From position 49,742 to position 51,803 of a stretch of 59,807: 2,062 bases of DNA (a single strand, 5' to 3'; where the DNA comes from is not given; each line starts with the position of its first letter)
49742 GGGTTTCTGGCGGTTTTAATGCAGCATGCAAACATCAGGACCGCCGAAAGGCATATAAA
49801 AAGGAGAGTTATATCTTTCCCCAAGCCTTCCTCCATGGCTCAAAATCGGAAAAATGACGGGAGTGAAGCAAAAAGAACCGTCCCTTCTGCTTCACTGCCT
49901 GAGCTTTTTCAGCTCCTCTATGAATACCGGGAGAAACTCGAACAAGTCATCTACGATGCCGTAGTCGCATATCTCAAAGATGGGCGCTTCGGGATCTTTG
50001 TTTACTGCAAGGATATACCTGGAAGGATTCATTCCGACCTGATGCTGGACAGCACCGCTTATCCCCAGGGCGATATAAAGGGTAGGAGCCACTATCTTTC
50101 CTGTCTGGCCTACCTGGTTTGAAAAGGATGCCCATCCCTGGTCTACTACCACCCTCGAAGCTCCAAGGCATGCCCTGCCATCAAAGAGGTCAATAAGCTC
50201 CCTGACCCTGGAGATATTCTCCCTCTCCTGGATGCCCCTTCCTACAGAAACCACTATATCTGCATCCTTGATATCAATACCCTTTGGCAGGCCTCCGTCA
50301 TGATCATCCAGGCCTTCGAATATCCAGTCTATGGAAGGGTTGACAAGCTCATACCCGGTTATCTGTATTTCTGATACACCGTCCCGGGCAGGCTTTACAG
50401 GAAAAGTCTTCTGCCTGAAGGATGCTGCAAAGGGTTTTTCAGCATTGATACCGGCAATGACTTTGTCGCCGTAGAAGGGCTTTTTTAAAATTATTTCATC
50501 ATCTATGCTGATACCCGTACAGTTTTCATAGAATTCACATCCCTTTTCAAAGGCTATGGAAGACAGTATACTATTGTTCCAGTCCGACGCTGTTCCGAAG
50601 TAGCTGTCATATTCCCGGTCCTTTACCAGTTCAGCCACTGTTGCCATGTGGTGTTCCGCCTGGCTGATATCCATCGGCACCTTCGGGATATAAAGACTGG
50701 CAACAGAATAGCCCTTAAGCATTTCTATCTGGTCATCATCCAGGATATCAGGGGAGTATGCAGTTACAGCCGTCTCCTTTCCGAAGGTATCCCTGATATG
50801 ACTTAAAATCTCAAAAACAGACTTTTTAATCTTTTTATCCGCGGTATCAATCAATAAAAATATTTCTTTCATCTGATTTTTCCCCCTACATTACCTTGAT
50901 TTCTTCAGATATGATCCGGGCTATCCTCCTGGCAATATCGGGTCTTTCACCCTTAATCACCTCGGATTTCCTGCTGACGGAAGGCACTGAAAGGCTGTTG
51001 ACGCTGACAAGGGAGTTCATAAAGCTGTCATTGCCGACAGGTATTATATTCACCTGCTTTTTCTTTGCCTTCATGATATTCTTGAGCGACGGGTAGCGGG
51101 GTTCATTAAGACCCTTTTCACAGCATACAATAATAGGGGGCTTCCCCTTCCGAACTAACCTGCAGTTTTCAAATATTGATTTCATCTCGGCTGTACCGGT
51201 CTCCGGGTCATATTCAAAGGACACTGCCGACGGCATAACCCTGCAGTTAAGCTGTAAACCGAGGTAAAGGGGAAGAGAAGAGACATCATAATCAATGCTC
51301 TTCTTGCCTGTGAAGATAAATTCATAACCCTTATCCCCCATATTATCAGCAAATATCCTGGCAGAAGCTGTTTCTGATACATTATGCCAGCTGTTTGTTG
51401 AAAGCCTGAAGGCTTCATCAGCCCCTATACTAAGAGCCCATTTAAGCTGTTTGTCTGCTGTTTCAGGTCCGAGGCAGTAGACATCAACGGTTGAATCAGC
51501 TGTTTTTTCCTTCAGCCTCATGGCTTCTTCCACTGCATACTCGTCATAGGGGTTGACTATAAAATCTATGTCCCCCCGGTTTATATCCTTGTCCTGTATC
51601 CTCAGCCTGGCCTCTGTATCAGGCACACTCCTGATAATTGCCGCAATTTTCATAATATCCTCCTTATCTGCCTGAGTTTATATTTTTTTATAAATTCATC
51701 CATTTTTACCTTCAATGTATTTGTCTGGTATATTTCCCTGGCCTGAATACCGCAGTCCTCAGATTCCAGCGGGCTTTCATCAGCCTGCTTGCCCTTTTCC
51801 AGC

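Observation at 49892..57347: One operon couples a NuoEF-type (Bfu/Stn-like) bifurcation module to EtfBA, with no substrate dehydrogenase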

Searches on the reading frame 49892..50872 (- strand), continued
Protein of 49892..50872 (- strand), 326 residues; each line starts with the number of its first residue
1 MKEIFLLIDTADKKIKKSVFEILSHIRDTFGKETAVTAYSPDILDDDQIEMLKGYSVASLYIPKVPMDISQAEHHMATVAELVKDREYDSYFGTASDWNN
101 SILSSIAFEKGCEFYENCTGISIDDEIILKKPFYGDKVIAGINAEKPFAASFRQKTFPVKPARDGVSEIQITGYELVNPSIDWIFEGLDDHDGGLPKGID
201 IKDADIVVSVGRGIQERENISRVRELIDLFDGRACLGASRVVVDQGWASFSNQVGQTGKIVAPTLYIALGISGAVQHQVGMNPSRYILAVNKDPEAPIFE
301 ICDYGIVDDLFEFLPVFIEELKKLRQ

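Call 30: find_related_loci(query=A1, collection=genome_contigs, flank=10000)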
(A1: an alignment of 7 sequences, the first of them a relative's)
Query A1 (326 aa) in genome_contigs; peptide patterns used: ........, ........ (x = any residue, [..] = any of these).
253 stretches matched a pattern; 165 encode a relative of the query (tblastn E <= 1e-3); the best 80 are kept; 80 distinct loci.
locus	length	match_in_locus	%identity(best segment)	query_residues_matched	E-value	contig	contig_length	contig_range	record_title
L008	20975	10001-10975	68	1-325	9e-152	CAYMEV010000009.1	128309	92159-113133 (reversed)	MAG TPA_asm: uncultured Candidatus Sumerlaeota bacterium isolate binchicken_co379_8 genome assembly, contig: NODE_99_len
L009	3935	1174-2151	35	2-325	3e-54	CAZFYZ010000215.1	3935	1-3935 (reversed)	MAG TPA_asm: uncultured bacterium isolate SRP294416_co1_116 genome assembly, contig: NODE_58119_length_3935_cov_4.257990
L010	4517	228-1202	35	3-325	5e-54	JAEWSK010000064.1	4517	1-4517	MAG: Armatimonadota bacterium isolate OH_SDB_104 k127_92555, whole genome shotgun sequence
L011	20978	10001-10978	34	2-325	1e-52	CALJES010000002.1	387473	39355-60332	MAG: uncultured bacterium isolate S1_Bin_METABAT__45_1 genome assembly, contig: c_000001013894, whole genome shotgun seq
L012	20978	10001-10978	34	2-325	2e-52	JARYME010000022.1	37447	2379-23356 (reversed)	MAG: Armatimonadota bacterium isolate A05DMB-I-24 NODE_22_length_37447_cov_4.235563, whole genome shotgun sequence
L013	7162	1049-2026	33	2-325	2e-52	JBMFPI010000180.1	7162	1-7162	MAG: Armatimonadota bacterium isolate KM4338-59 NODE_180_length_7162_cov_2.956951, whole genome shotgun sequence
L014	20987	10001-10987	36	2-326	8e-52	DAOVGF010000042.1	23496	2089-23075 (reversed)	MAG TPA_asm: Candidatus Aerophobetes bacterium isolate CSMAG_1128 CSMAG_1128_k141_2294903_length_23496_cov_12.9887, whol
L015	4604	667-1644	34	2-325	3e-51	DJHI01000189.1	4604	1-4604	MAG TPA_asm: Armatimonadetes bacterium UBA5829 UBA5829_contig_5206, whole genome shotgun sequence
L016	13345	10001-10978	34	2-325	3e-51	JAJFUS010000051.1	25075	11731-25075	MAG: bacterium isolate bin.50 k141_1736037, whole genome shotgun sequence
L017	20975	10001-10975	33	4-325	2e-50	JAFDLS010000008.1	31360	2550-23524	MAG: Deltaproteobacteria bacterium isolate Meg22_810_Bin_229 Meg22_810_Bin_229_scaffold_3669, whole genome shotgun seque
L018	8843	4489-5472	33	2-325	2e-50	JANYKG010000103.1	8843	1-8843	MAG: Armatimonadetes bacterium isolate GL140_5_metabinner_15 GL140_5_k141_1328666, whole genome shotgun sequence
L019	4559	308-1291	33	2-325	2e-50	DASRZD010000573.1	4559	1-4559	MAG TPA_asm: Armatimonadota bacterium isolate SMAG_U14142 k141_3283289, whole genome shotgun sequence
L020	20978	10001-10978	33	2-325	9e-50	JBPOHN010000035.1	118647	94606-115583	MAG: Armatimonadota bacterium isolate MAG_188 c_000000311677, whole genome shotgun sequence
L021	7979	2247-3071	37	49-323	1e-49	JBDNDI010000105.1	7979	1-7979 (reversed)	MAG: Spirochaetales bacterium isolate RM_bin7_OCT21 C105, whole genome shotgun sequence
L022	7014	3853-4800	35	14-325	2e-49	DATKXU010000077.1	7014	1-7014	MAG TPA_asm: Armatimonadota bacterium isolate SMAG_U14200 k141_4300459, whole genome shotgun sequence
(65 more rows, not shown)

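Call 80: find_encoding_contigs(protein=P0005, flank=5000, max_places=2)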
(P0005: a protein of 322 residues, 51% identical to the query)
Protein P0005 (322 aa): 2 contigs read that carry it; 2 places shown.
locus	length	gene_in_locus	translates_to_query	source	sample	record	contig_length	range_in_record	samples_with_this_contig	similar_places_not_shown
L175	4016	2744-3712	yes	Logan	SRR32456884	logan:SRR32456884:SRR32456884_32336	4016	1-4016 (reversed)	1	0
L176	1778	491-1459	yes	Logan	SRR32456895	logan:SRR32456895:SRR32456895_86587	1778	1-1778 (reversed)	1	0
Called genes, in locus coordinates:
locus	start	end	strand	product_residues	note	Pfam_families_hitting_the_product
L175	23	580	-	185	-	PF08901:DUF1847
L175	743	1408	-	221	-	PF06695:Sm_multidrug_ex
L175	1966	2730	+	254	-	PF01012:ETF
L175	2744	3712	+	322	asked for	PF00766:ETF_alpha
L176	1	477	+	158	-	?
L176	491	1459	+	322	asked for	PF00766:ETF_alpha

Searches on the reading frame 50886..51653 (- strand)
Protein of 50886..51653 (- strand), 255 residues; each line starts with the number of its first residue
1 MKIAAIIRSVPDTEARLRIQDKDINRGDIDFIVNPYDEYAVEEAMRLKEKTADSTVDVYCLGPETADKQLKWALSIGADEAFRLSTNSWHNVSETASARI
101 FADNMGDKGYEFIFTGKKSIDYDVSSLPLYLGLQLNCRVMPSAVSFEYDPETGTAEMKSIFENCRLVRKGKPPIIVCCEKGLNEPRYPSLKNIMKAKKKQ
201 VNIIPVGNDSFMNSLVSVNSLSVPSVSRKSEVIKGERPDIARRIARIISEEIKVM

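Call 3: search_protein_families(library=pfam, proteins=[window:50886-51653:-])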
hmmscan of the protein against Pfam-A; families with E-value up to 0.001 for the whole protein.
window:50886-51653:- (255 aa): 1 family
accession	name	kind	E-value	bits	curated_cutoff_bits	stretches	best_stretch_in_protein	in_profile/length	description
PF01012.27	ETF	-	3.7e-21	76.2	26.7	1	26-206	6-178/181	Electron transfer flavoprotein domain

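Call 4: search_protein_families(library=ncbifam, proteins=[window:50886-51653:-])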
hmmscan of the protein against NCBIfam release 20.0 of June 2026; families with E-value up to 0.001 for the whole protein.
window:50886-51653:- (255 aa): 5 families
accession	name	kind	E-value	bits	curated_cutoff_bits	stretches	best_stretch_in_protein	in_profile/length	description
NF040731.1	flavo_sub_EftB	exception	1.5e-25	90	445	1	2-211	1-210/260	electron transfer flavoprotein subunit beta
NF042971.1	AcrlCoAredClosAcrB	equivalog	8.9e-24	83.9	475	1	1-204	1-205/266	acryloyl-CoA reductase electron transfer subunit gamma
NF008998.0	PRK12342.1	equivalog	9.8e-16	57.9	338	1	1-251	1-252/254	electron transfer flavoprotein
NF002888.0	PRK03359.1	subfamily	7e-15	55.1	219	1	1-237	1-241/256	putative electron transfer flavoprotein FixA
TIGR04503.1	mft_etfB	hypoth_equivalog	4.8e-10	39.3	200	1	32-220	29-229/290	mycofactocin-associated electron transfer flavoprotein beta subunit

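Call 23: search_solved_structures(query=window:50886-51653:-, max_evalue=0.001, show_alignments=5)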
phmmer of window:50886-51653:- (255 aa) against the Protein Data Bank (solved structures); distinct sequences matched with E-value up to 0.001: 10.
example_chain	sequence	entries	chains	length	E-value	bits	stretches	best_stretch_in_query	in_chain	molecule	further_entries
1efp_B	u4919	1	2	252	2.4e-21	79.4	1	12-202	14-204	PROTEIN (ELECTRON TRANSFER FLAVOPROTEIN)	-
1efv_B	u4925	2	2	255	4.7e-19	71.9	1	5-230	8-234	ELECTRON TRANSFER FLAVOPROTEIN | Electron transfer flavoprotein beta-subunit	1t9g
5ol2_B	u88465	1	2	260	1.1e-18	70.6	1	1-197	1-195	Electron transfer flavoprotein small subunit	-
2a1t_S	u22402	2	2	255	1.7e-18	70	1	5-230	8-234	Electron transfer flavoprotein beta-subunit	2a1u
1o94_C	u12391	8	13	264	3.3e-18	69.1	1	13-250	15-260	ELECTRON TRANSFER FLAVOPROTEIN BETA-SUBUNIT | ELECTRON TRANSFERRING FLAVOPROTEIN BETA-SUBUNIT | Electron transfer flavoprotein subunit beta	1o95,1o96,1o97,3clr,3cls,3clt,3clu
6fah_B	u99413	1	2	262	6.9e-17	64.8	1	1-203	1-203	Caffeyl-CoA reductase-Etf complex subunit CarD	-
7koe_A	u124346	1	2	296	1.4e-16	63.8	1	3-242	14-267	Electron transfer flavoprotein, beta subunit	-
4kpu_B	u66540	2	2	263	8.9e-16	61.1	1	1-204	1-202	Electron transfer flavoprotein alpha/beta-subunit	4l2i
5ow0_B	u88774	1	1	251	3.9e-14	55.8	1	3-250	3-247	Electron transfer flavoprotein, beta subunit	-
7qh2_B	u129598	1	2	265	5.5e-11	45.5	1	2-205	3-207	Lactate dehydrogenase (NAD(+),ferredoxin) subunit LctB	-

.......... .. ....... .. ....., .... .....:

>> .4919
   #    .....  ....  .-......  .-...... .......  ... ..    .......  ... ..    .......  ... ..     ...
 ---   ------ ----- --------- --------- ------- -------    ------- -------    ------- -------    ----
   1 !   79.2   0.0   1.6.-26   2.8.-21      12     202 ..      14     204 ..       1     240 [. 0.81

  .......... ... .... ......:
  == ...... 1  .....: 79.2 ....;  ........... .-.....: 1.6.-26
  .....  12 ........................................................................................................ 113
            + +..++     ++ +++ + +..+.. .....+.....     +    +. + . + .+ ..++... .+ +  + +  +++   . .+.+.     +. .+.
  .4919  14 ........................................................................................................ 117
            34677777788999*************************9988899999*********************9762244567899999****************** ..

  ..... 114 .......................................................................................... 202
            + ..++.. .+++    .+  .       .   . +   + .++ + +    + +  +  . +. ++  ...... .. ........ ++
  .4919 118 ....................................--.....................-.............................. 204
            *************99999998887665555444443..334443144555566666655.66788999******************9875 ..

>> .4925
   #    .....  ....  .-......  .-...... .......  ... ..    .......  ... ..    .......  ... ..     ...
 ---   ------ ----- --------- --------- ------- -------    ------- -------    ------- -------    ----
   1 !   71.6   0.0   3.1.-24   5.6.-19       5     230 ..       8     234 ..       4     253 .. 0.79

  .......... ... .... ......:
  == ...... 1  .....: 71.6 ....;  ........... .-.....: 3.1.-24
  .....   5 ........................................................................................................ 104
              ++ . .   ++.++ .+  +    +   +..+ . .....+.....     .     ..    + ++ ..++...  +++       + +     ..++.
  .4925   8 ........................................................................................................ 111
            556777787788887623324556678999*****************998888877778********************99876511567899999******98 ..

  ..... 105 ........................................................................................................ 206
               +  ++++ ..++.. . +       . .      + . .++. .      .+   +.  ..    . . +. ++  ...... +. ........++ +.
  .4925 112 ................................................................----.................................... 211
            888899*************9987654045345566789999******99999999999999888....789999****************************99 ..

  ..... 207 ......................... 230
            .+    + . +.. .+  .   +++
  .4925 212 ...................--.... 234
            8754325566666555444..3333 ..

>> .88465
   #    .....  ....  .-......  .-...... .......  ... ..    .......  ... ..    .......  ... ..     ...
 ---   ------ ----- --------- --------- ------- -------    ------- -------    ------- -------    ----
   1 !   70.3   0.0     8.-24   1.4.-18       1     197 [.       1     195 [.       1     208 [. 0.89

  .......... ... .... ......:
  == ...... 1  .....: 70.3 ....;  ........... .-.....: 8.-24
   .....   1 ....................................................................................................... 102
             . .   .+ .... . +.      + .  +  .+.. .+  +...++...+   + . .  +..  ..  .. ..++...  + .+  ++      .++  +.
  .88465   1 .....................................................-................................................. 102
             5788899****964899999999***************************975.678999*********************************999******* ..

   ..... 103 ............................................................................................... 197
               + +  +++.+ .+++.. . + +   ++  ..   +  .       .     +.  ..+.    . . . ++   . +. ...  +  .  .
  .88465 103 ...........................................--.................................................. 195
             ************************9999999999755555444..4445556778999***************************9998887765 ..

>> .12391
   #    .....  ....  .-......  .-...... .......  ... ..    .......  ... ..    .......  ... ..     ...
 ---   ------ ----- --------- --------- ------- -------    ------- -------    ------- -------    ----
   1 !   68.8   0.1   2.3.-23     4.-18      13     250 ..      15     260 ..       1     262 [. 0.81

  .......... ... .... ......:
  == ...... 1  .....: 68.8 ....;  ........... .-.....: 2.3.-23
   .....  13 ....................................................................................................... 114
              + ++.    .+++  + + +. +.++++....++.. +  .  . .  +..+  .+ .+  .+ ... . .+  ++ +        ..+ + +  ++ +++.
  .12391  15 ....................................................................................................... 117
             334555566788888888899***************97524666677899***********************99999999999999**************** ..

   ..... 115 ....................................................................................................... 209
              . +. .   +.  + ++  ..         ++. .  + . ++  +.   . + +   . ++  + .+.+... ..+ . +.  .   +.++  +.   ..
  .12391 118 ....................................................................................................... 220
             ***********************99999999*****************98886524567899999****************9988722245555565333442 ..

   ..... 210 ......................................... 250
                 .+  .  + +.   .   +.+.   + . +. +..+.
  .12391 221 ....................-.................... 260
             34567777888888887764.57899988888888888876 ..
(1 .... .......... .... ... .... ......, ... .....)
